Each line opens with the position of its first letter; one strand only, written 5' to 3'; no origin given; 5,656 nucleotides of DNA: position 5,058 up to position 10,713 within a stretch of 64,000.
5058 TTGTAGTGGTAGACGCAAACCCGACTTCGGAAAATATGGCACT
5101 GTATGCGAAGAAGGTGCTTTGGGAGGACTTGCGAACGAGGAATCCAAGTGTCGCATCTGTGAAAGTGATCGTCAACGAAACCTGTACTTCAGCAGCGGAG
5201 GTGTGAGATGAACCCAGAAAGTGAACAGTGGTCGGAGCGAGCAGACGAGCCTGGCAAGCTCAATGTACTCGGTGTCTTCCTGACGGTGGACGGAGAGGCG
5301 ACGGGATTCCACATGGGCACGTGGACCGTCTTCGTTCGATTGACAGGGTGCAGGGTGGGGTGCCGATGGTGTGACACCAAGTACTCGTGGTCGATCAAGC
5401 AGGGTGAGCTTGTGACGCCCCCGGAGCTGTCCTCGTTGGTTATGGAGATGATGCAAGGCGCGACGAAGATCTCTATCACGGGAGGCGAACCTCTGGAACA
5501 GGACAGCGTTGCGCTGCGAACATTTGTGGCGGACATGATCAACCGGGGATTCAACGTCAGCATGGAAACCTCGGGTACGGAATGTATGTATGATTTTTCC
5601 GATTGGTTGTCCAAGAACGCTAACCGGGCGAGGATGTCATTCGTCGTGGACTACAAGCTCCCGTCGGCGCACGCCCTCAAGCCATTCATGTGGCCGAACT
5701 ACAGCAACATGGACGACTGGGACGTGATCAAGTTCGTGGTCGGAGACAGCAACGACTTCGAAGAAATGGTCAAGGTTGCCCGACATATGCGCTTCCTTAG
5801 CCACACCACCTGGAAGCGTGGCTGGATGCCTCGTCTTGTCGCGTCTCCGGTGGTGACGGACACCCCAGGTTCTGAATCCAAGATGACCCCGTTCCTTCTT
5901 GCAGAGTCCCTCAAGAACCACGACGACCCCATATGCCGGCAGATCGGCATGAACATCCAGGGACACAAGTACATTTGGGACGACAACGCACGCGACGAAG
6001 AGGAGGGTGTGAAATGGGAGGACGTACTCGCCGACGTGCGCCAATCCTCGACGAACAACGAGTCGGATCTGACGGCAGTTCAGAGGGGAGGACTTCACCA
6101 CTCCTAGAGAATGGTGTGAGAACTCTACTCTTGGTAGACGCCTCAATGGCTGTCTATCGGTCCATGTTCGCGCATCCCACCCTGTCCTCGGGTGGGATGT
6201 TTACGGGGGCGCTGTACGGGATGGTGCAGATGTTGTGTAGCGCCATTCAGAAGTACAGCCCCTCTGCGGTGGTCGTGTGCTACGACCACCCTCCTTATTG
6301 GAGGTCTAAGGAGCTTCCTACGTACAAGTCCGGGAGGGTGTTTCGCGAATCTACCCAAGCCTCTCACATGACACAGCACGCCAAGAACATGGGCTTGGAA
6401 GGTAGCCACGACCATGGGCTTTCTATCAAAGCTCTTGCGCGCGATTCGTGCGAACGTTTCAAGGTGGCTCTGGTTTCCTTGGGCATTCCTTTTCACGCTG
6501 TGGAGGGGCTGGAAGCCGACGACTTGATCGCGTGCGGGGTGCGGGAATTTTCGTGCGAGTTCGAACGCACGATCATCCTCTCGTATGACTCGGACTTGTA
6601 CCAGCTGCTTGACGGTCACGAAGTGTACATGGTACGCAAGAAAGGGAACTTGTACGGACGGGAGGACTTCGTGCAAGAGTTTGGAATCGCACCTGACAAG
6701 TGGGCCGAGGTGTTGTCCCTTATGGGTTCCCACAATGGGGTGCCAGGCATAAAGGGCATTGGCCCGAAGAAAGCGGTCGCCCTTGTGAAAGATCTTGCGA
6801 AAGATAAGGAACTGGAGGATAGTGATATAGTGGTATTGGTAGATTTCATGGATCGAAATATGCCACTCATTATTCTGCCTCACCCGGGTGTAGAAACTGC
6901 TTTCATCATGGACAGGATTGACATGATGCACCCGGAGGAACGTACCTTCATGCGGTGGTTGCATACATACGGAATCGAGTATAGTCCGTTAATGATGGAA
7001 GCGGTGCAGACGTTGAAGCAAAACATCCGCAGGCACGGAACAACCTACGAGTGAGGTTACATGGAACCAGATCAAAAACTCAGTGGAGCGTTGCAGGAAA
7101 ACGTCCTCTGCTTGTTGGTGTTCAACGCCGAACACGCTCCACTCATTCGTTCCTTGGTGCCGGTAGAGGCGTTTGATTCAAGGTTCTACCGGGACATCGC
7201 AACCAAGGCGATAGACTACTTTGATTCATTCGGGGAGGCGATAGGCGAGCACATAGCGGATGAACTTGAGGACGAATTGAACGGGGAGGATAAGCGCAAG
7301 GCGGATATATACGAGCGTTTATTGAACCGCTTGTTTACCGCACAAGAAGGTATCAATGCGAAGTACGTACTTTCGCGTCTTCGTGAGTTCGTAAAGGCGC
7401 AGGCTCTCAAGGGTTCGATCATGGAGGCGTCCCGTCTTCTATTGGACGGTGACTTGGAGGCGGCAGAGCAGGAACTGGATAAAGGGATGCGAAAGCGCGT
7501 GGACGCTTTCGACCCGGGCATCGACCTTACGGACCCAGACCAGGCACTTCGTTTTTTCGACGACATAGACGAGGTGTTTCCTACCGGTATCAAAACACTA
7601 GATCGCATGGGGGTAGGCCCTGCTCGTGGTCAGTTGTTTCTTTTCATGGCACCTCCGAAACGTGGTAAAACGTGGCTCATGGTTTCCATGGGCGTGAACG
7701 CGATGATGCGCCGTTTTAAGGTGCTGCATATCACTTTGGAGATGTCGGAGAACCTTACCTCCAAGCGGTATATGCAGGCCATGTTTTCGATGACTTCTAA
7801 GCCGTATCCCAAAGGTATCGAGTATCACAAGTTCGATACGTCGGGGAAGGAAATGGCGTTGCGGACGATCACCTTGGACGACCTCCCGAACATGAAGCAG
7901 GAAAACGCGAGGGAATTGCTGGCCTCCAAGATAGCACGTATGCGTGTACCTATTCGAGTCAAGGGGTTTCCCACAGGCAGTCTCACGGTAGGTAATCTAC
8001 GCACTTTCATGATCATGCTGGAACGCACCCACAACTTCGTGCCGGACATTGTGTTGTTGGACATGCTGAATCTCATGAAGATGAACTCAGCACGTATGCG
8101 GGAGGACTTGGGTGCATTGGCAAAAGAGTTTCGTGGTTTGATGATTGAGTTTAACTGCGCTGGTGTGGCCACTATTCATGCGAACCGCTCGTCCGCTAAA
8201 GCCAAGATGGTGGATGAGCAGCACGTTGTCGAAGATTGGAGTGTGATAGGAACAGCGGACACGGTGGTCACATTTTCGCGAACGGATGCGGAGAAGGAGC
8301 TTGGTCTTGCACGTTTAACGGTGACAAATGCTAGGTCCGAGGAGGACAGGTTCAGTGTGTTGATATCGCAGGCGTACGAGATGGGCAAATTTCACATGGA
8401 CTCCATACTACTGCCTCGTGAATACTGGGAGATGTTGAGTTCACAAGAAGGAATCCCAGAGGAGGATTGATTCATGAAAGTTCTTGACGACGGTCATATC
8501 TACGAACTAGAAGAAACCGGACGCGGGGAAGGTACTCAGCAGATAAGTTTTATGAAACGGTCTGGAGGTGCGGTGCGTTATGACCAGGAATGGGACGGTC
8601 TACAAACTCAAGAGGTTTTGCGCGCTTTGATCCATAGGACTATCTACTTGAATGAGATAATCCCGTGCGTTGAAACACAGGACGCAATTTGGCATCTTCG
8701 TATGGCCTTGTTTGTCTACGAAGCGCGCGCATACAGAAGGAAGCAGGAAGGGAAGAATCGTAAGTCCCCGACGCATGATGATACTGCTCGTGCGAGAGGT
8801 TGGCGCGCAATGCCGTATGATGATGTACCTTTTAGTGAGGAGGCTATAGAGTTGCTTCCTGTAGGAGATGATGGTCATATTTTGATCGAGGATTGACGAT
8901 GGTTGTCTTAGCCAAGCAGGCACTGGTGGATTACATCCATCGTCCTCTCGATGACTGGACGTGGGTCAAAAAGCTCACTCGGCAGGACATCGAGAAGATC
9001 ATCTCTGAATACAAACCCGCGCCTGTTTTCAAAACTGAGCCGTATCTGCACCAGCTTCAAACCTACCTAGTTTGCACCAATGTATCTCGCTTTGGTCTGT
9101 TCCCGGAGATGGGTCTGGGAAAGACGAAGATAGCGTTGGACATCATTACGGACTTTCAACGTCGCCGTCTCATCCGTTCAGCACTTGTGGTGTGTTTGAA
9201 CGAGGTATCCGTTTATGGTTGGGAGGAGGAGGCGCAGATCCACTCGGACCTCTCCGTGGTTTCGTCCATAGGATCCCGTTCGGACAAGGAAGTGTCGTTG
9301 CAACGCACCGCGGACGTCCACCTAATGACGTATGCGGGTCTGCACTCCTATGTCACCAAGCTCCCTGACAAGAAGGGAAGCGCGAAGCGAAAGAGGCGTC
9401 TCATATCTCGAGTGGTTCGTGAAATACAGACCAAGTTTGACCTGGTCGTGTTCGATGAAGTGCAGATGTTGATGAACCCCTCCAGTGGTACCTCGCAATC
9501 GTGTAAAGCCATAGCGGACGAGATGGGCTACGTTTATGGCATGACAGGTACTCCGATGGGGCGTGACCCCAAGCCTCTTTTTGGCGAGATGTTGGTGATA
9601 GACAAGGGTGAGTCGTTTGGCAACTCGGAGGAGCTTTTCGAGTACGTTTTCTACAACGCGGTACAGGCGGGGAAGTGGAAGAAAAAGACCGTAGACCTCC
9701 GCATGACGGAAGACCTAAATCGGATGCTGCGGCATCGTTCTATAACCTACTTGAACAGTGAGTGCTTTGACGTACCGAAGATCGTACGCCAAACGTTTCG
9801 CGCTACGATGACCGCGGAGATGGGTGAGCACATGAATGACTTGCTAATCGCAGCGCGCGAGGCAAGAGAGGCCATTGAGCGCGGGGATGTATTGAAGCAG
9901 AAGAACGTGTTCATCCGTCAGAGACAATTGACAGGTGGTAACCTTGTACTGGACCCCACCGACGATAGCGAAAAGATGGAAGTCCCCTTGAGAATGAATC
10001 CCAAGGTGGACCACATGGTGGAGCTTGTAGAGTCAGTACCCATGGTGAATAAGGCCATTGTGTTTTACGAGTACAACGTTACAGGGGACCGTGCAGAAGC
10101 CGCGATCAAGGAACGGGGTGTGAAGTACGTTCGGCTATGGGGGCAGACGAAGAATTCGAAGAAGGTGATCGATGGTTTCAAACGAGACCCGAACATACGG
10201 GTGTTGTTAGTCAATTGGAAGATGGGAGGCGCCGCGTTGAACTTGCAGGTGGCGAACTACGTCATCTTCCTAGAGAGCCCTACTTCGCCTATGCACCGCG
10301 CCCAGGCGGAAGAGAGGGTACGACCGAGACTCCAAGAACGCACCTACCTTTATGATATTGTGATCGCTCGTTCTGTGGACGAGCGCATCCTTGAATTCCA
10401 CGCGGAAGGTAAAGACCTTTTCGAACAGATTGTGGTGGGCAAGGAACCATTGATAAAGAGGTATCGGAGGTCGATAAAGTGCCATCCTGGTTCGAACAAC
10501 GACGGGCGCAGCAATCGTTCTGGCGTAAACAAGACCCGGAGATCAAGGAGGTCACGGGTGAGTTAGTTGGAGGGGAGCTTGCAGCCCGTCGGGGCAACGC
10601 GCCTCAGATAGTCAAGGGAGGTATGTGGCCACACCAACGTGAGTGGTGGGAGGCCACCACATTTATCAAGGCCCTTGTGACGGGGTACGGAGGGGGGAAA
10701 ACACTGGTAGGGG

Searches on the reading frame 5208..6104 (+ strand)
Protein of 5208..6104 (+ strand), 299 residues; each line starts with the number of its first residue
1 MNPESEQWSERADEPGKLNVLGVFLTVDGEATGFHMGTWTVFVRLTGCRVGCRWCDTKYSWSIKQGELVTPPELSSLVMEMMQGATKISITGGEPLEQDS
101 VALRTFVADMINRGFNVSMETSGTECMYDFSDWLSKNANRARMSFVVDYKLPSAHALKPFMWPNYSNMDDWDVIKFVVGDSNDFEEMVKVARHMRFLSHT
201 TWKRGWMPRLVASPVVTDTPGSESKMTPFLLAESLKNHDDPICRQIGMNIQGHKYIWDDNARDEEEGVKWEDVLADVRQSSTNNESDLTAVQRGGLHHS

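Call 82: search_protein_families(library=ncbifam, proteins=[window:5208-6104:+], max_evalue=0.001)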
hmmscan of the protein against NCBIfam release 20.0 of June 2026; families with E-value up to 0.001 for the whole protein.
window:5208-6104:+ (299 aa): 16 families
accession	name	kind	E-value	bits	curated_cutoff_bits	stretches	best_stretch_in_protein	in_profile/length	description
TIGR03963.1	rSAM_QueE_Clost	equivalog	1.6e-31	109.7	260.1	1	19-262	2-217/219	putative 7-carboxy-7-deazaguanine synthase QueE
TIGR04349.1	rSAM_QueE_gams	hypoth_equivalog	7.1e-30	104.3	300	1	19-260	2-207/210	7-carboxy-7-deazaguanine synthase QueE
TIGR04322.1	rSAM_QueE_Ecoli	equivalog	6.9e-18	64.9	200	1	25-126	2-116/215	7-carboxy-7-deazaguanine synthase QueE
TIGR03365.1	Bsubt_queE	equivalog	3.2e-14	53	206.1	1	19-136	4-118/238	7-carboxy-7-deazaguanine synthase QueE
TIGR02495.1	NrdG2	equivalog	1.4e-09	37.6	131.15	1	38-125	16-101/193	anaerobic ribonucleoside-triphosphate reductase activating protein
TIGR04508.1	queE_Cx14CxxC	equivalog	1.5e-09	38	240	1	21-137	4-131/208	7-carboxy-7-deazaguanine synthase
TIGR02493.1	PFLA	equivalog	2.1e-08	33.8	231.75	1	42-125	19-105/235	pyruvate formate-lyase-activating protein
TIGR02491.1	NrdG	equivalog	2.1e-07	31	126.1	1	43-102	20-81/154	anaerobic ribonucleoside-triphosphate reductase activating protein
TIGR02826.1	RNR_activ_nrdG3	equivalog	1.9e-06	27.8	151.7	1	40-107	17-84/148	anaerobic ribonucleoside-triphosphate reductase activating protein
TIGR02666.1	moaA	equivalog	3.8e-05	22.8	284.05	1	48-125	20-102/336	GTP 3',8-cyclase MoaA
TIGR04251.1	SCM_rSAM_ScmF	equivalog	0.00029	20.3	400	1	45-145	11-111/353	SynChlorMet cassette radical SAM/SPASM protein ScmF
TIGR04545.1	rSAM_ahbD_hemeb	equivalog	0.00033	20.2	500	1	46-149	8-108/339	heme b synthase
TIGR02494.1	PFLE_PFLC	subfamily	0.00038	19.8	174.35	0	43-63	19-39/293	glycyl-radical enzyme activating protein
NF001199.0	PRK00164.2-1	equivalog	0.00076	18.7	231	0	47-125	21-98/308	GTP 3',8-cyclase MoaA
TIGR04053.2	TIGR04053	equivalog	0.00077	18.8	395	0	47-155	17-125/366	TIGR04053 family radical SAM/SPASM domain-containing protein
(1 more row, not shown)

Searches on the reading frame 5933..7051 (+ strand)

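Call 14: search_protein_families(library=pfam, proteins=[window:5933-7051:+], max_evalue=0.001)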
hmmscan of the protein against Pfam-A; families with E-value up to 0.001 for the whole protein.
window:5933-7051:+ (373 aa): 2 families
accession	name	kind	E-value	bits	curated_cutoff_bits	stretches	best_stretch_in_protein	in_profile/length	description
PF02739.22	5_3_exonuc_N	-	1.4e-27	96.8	34.3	1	64-251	1-164/164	5'-3' exonuclease, N-terminal resolvase-like domain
PF01367.25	5_3_exonuc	-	2e-05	25.4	40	1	253-288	2-38/97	5'-3' exonuclease, C-terminal SAM fold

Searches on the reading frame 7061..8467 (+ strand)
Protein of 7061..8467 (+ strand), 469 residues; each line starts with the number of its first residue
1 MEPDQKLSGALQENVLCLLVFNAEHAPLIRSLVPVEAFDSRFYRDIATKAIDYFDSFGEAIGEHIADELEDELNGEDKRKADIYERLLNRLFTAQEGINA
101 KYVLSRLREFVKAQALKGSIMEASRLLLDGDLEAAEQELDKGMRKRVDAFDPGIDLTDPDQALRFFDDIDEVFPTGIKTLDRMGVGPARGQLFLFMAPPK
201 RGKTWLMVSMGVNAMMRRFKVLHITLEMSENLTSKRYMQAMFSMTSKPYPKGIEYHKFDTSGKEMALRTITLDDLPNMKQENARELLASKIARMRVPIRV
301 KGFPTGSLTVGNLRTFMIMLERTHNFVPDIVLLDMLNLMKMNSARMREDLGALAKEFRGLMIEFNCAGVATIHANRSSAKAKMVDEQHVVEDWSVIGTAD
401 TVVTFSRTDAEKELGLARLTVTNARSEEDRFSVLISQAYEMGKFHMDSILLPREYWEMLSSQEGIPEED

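Call 14: search_protein_families(library=pfam, proteins=[window:7061-8467:+], max_evalue=0.001)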
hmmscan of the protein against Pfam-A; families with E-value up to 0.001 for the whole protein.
window:7061-8467:+ (469 aa): 2 families
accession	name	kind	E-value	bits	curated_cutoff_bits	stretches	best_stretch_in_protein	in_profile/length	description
PF03796.21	DnaB_C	-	7.7e-13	48.8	27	1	174-381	3-185/255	DnaB-like helicase C terminal domain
PF13481.12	AAA_25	-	1.8e-06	28.1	27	1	189-377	32-193/195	AAA domain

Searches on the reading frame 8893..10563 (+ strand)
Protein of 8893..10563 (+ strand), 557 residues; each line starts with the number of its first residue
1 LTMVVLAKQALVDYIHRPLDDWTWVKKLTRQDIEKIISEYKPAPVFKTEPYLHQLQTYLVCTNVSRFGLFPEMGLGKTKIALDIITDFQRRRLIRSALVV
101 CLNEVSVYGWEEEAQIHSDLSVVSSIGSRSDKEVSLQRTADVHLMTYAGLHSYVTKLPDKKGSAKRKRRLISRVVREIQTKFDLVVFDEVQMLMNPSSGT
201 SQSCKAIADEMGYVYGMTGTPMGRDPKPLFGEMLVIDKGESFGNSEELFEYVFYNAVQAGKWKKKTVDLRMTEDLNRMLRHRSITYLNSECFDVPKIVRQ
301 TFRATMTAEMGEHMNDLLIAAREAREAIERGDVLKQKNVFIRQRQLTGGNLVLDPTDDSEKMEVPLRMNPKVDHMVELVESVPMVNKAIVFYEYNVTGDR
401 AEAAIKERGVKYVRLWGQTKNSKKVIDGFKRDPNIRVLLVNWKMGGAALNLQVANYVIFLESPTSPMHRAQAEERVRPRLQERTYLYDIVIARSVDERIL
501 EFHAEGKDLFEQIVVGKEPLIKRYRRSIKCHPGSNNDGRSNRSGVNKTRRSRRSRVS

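Call 14: search_protein_families(library=pfam, proteins=[window:8893-10563:+], max_evalue=0.001)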
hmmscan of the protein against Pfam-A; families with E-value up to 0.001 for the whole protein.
window:8893-10563:+ (557 aa): 3 families
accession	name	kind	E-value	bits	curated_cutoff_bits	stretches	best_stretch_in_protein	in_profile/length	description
PF00176.29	SNF2-rel_dom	-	1.3e-10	41.3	24.9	1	69-283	22-221/290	SNF2-related domain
PF00271.37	Helicase_C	-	9e-09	36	23.5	1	371-476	2-106/110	Helicase conserved C-terminal domain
PF04851.21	ResIII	-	0.0001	22.7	22.5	1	72-221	31-162/164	Type III restriction enzyme, res subunit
